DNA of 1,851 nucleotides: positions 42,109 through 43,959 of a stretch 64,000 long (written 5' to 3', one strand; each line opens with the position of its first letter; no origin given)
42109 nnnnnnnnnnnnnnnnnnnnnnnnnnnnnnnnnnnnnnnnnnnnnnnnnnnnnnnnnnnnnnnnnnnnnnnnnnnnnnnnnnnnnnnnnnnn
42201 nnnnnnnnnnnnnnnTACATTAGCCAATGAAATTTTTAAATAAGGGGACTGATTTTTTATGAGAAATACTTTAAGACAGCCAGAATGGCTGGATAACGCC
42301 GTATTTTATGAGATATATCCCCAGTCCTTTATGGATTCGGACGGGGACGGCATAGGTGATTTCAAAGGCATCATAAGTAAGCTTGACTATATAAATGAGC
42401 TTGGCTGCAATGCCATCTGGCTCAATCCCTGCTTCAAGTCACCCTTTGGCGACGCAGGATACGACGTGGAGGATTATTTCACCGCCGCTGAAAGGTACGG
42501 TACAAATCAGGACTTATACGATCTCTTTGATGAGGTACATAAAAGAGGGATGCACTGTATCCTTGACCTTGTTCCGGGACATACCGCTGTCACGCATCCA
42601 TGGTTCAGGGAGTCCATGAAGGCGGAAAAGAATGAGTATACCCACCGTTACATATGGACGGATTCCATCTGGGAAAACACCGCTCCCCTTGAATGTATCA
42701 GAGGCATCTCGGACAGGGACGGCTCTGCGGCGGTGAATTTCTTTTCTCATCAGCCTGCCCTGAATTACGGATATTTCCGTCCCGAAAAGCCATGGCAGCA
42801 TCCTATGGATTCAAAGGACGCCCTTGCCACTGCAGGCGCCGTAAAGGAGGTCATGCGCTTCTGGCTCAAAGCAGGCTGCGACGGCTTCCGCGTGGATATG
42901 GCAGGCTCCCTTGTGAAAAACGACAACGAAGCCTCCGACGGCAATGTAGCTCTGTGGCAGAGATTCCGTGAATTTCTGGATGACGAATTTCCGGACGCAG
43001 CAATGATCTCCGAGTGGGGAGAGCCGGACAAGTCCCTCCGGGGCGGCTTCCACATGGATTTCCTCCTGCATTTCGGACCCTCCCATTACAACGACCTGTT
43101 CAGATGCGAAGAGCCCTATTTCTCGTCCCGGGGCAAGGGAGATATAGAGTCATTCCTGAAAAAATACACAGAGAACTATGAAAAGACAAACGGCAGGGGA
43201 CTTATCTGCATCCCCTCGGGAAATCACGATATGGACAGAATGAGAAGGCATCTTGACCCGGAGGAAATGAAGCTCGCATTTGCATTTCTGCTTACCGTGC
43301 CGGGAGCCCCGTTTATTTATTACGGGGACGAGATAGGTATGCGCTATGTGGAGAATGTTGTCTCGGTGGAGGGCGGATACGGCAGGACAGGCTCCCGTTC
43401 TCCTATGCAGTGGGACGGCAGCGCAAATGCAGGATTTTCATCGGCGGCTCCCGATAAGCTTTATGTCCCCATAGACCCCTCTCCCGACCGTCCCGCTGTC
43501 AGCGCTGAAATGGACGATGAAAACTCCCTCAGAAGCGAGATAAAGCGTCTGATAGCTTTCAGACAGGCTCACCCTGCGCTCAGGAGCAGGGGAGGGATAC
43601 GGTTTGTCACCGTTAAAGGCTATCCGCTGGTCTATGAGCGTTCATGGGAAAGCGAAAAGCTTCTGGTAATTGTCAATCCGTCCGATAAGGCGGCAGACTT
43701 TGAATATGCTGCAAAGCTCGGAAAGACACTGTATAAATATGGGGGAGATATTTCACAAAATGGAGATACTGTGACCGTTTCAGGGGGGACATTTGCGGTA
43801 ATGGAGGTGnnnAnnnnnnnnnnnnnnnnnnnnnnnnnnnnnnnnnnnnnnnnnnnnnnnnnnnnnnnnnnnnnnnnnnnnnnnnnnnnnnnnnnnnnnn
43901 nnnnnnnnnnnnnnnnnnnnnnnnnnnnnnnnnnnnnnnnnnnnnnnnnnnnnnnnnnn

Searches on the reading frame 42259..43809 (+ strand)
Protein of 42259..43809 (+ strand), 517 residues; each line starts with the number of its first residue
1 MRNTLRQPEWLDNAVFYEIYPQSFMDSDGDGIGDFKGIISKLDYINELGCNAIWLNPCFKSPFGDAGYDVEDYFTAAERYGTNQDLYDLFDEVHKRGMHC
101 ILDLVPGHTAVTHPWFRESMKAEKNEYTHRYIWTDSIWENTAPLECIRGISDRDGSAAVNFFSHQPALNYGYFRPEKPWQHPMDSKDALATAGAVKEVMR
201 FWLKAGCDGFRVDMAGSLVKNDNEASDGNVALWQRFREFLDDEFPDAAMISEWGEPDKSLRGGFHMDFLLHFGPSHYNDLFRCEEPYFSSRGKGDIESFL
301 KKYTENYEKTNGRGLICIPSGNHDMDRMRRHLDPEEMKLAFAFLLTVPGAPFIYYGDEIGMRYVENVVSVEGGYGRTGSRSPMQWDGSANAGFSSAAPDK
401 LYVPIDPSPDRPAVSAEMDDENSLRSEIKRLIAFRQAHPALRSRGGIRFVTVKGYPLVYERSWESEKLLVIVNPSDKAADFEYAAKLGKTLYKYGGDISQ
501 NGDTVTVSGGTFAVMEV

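Call 10: search_protein_families(library=pfam, proteins=[window:42259-43809:+], max_evalue=0.01)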
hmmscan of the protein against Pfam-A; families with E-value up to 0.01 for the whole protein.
window:42259-43809:+ (517 aa): 3 families
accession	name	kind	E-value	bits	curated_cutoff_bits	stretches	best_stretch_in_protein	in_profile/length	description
PF00128.31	Alpha-amylase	-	2.8e-76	258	22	1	19-442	2-444/446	Alpha amylase, catalytic domain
PF11941.14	DUF3459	-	0.0001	23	22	1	429-514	3-89/90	Domain of unknown function (DUF3459)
PF16657.11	Malt_amylase_C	-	0.0008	19.9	27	1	445-490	1-47/75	Maltogenic Amylase, C-terminal domain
